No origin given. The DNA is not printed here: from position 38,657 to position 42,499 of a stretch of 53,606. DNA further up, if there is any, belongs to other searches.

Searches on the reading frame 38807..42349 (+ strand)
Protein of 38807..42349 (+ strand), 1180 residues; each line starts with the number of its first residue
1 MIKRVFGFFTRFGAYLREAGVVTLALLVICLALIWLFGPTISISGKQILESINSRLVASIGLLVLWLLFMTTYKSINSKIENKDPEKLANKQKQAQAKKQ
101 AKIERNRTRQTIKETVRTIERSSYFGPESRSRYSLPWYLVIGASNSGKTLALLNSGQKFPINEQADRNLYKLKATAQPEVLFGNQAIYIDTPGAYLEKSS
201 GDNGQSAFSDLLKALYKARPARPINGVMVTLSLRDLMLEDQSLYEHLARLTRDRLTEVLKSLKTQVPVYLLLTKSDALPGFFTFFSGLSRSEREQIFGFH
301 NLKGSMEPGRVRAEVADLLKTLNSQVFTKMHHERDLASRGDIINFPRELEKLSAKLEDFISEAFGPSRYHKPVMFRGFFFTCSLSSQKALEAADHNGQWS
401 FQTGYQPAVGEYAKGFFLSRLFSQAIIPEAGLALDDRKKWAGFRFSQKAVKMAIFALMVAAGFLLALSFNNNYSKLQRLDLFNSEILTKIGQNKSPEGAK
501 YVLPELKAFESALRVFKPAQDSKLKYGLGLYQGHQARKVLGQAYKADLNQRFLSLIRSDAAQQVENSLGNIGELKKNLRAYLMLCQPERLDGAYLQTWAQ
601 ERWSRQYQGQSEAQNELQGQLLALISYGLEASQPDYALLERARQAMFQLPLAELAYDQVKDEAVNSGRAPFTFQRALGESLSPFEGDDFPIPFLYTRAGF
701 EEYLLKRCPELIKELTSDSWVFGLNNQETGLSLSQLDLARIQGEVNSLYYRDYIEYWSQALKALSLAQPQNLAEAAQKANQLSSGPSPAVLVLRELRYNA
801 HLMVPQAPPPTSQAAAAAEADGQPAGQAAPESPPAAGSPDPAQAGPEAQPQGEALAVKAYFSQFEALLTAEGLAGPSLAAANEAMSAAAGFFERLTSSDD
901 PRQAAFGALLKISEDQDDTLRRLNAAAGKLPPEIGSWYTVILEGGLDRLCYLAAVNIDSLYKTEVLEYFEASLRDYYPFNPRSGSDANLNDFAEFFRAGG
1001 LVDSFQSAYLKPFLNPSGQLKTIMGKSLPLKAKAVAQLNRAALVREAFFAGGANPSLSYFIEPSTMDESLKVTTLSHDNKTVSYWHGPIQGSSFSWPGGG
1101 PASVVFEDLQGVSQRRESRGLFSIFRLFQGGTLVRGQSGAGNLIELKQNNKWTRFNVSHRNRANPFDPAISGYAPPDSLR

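Call 5: search_protein_families(library=pfam, proteins=[window:38807-42349:+], max_evalue=0.01)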
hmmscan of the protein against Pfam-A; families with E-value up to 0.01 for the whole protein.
window:38807-42349:+ (1180 aa): 4 families
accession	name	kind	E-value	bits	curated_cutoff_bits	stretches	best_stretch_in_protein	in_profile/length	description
PF06761.17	IcmF-related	-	4.1e-61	207.5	27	1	503-799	1-306/308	Intracellular multiplication and human macrophage-killing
PF14331.11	IcmF-related_N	-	4.7e-60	203.5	25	1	205-449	5-254/259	IcmF-related N-terminal domain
PF06744.18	IcmF_C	-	1.9e-11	44.5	26.7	1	1060-1158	2-103/106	Type VI secretion protein IcmF C2-like domain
PF21070.2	IcmF_helical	-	5.4e-05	23.8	24.1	1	953-1052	2-104/106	Type VI secretion protein IcmF helical domain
